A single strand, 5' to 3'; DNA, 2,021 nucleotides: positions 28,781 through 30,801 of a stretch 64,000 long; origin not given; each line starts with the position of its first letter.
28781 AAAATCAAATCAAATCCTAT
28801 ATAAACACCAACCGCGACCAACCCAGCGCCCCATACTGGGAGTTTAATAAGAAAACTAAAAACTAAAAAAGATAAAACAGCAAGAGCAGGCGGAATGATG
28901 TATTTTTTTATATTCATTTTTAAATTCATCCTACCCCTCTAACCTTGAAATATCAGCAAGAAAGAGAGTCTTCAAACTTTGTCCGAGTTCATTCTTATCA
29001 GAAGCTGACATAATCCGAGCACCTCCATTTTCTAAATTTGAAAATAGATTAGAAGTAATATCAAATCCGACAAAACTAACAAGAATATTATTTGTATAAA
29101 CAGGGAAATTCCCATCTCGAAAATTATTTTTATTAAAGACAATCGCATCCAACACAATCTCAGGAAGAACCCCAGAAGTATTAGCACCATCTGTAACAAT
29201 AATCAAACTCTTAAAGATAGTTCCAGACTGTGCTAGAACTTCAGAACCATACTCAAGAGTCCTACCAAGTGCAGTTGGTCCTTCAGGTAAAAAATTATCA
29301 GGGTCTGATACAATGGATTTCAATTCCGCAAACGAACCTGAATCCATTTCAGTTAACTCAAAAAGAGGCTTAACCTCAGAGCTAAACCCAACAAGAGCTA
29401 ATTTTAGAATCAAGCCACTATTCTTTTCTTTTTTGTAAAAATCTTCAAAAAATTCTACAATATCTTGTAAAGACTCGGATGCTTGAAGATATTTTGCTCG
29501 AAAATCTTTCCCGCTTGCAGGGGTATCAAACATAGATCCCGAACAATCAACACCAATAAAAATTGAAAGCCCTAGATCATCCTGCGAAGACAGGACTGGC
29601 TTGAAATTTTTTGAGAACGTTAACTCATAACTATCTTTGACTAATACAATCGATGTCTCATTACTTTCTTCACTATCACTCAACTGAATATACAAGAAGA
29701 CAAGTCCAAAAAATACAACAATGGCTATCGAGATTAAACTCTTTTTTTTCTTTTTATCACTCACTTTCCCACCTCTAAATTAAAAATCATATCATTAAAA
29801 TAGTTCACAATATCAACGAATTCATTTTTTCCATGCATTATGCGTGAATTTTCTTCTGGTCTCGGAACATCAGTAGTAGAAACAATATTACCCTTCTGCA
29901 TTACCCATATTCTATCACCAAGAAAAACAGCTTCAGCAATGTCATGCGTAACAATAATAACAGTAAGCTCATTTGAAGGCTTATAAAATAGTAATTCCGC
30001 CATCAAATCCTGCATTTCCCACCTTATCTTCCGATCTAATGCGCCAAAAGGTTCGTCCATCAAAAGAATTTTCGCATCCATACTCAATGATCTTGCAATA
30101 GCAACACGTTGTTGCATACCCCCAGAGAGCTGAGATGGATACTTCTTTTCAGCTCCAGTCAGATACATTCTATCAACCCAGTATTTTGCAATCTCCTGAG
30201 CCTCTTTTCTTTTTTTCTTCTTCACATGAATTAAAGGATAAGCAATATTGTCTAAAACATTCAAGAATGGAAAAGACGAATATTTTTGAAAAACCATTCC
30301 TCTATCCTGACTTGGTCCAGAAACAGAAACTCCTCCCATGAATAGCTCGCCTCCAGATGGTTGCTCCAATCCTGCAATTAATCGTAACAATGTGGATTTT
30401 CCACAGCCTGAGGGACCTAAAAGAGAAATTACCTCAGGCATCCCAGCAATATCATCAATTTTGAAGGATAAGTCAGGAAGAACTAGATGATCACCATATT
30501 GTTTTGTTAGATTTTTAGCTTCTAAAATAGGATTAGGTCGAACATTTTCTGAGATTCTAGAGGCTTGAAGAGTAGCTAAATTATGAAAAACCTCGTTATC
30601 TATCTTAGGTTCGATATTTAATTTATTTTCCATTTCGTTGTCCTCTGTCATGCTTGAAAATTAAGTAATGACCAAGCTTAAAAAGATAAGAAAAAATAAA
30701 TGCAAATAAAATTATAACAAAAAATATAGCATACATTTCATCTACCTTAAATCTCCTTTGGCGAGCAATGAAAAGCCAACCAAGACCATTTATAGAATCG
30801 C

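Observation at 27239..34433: Seven-gene operon coupling a NitT/TauT-type ABC importer to vWA–XpaC–TelA stress-module proteins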

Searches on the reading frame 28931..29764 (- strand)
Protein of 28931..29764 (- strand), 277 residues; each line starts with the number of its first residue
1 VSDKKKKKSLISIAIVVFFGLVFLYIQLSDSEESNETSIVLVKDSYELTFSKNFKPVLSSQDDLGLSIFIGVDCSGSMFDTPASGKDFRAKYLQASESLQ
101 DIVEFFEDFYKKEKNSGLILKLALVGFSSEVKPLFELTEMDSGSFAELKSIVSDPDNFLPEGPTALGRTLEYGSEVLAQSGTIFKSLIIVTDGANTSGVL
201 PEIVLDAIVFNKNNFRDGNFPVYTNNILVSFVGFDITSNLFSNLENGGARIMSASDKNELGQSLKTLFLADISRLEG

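Call 3: search_protein_families(library=pfam, proteins=[window:28931-29764:-], max_evalue=0.01)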
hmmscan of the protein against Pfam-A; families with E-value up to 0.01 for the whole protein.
window:28931-29764:- (277 aa): 2 families
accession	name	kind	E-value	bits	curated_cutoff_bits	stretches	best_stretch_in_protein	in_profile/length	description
PF00092.34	VWA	-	2.2e-07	31.7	23.8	1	70-203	4-119/174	von Willebrand factor type A domain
PF13519.12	VWA_2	-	2e-05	25.6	27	1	72-193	5-106/107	von Willebrand factor type A domain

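Call 4: search_protein_families(library=ncbifam, proteins=[window:28931-29764:-], max_evalue=0.01)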
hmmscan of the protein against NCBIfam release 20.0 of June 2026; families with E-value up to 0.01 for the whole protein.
window:28931-29764:- (277 aa): 1 family
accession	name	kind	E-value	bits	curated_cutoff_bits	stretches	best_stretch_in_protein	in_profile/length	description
NF006856.0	PRK09358.3-3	equivalog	0.0024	17.1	510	1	49-126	122-198/316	adenosine deaminase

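Call 39: search_protein_families(library=padloc, proteins=[window:28931-29764:-], max_evalue=0.001)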
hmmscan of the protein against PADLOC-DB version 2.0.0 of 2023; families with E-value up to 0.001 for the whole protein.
window:28931-29764:- (277 aa): 0 families

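Call 79: search_solved_structures(query=A4, max_evalue=0.01)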
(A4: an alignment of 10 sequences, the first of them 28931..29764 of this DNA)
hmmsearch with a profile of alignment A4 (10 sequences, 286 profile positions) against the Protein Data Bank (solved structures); distinct sequences matched with E-value up to 0.01: 6.
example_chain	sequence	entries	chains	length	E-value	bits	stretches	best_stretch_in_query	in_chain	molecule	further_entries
4rck_A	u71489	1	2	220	6.7e-08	35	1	78-208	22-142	Hypothetical membrane spanning protein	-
3ibs_A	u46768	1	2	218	1.6e-05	27.2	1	73-206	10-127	conserved hypothetical protein BatB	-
4jdu_A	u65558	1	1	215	6.9e-05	25.1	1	74-205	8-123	Aerotolerance-related membrane protein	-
7b7p_A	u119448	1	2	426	0.00013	24.2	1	72-201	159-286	Type IV pilus biogenesis protein PilB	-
7ba2_A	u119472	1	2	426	0.0025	20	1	72-201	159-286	Type IV pilus biogenesis protein PilB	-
9han_A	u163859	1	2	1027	0.009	18.2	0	112-209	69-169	Collagen type VI alpha 1 chain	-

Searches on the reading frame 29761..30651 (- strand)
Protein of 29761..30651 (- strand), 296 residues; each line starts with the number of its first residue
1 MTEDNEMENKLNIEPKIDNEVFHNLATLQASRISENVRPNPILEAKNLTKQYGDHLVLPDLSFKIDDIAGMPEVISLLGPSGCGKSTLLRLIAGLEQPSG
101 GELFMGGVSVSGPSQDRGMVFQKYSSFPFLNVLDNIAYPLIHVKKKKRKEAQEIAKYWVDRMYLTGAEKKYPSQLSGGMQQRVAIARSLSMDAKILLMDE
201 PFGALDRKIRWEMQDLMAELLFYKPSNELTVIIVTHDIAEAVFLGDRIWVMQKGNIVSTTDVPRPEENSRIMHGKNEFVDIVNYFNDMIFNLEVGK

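Call 3: search_protein_families(library=pfam, proteins=[window:29761-30651:-], max_evalue=0.01)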
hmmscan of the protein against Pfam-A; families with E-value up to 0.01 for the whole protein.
window:29761-30651:- (296 aa): 4 families
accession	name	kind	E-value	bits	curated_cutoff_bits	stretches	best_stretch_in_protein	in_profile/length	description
PF00005.33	ABC_tran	-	5.3e-28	98.8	25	1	73-202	12-136/137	ABC transporter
PF13304.12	AAA_21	-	2.6e-07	31.4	27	0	76-126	3-47/304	AAA domain, putative AbiEii toxin, Type IV TA system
PF03193.22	RsgA_GTPase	-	0.0011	19.3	30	0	73-94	107-128/174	RsgA GTPase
PF13191.12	AAA_16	-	0.0043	18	32.6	1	69-98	21-51/167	AAA ATPase domain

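Call 4: search_protein_families(library=ncbifam, proteins=[window:29761-30651:-], max_evalue=0.01)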
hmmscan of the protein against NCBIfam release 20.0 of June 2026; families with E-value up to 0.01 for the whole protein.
window:29761-30651:- (296 aa): 188 families (the best 25 are shown)
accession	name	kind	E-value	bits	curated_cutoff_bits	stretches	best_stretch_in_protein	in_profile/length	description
TIGR03265.1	PhnT2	equivalog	2.3e-62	211.3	457.7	1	41-260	3-217/353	putative 2-aminoethylphosphonate ABC transporter ATP-binding protein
NF040729.1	ABC_ATP_SaoA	equivalog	7.6e-59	199.1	360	1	46-268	9-229/248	ABC transporter ATP-binding protein SaoA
NF043075.1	MMSYN1_0197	equivalog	1.8e-57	194.8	550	1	42-258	2-213/341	spermidine/putrescine ABC transporter ATP-binding protein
TIGR01184.1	ntrCD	subfamily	1.3e-55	188.5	291.8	1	72-275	11-217/230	nitrate ABC transporter ATP-binding protein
TIGR00968.1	3a0106s01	subfamily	2.9e-55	187.4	342.75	1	45-258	3-211/237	sulfate ABC transporter ATP-binding protein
TIGR01187.1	potA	subfamily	1.9e-54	184.9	355.6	1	77-261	1-184/325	polyamine ABC transporter ATP-binding protein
NF006987.0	PRK09452.1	equivalog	6.1e-54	183.1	482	1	35-289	10-258/378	spermidine/putrescine ABC transporter ATP-binding protein PotA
NF008421.0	PRK11248.1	equivalog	4.3e-52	177.1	357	1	43-252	2-203/255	taurine ABC transporter ATP-binding subunit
NF008513.0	PRK11432.1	equivalog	6.4e-52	176.6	496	1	42-259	6-218/351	ferric ABC transporter ATP-binding protein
TIGR03258.1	PhnT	equivalog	8.4e-52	176.4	499.15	1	47-259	13-221/359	2-aminoethylphosphonate ABC transport system ATP-binding subunit PhnT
NF008105.0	PRK10851.1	equivalog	2.3e-50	171.3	502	1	44-264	4-222/362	sulfate/thiosulfate ABC transporter ATP-binding protein CysA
NF007027.0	PRK09493.1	equivalog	1.4e-49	168.7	379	1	43-260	2-218/240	glutamine ABC transporter ATP-binding protein GlnQ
NF008621.0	PRK11607.1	equivalog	4.1e-49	167.4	613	1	40-289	17-260/377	putrescine ABC transporter ATP-binding subunit PotG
TIGR01186.1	proV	subfamily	9.5e-49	166.4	326.6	1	57-280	8-227/363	betaine/proline/choline family ABC transporter ATP-binding protein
NF040933.2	ABC_arch_GlcV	equivalog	1.8e-47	161.9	450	1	46-259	6-223/357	glucose ABC transporter ATP-binding protein GlcV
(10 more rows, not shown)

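Call 39: search_protein_families(library=padloc, proteins=[window:29761-30651:-], max_evalue=0.001)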
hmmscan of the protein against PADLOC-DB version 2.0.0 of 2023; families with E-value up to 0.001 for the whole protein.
window:29761-30651:- (296 aa): 3 families
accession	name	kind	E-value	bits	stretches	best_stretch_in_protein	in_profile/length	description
PDLC04135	mad3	-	2.9e-31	107.3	2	165-274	254-362/374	mads_3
PDLC04140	mad8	-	3.7e-08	31.2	1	63-239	18-235/314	mads_8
PDLC02980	AriA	-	2.7e-06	25.5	0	77-105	4-26/304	-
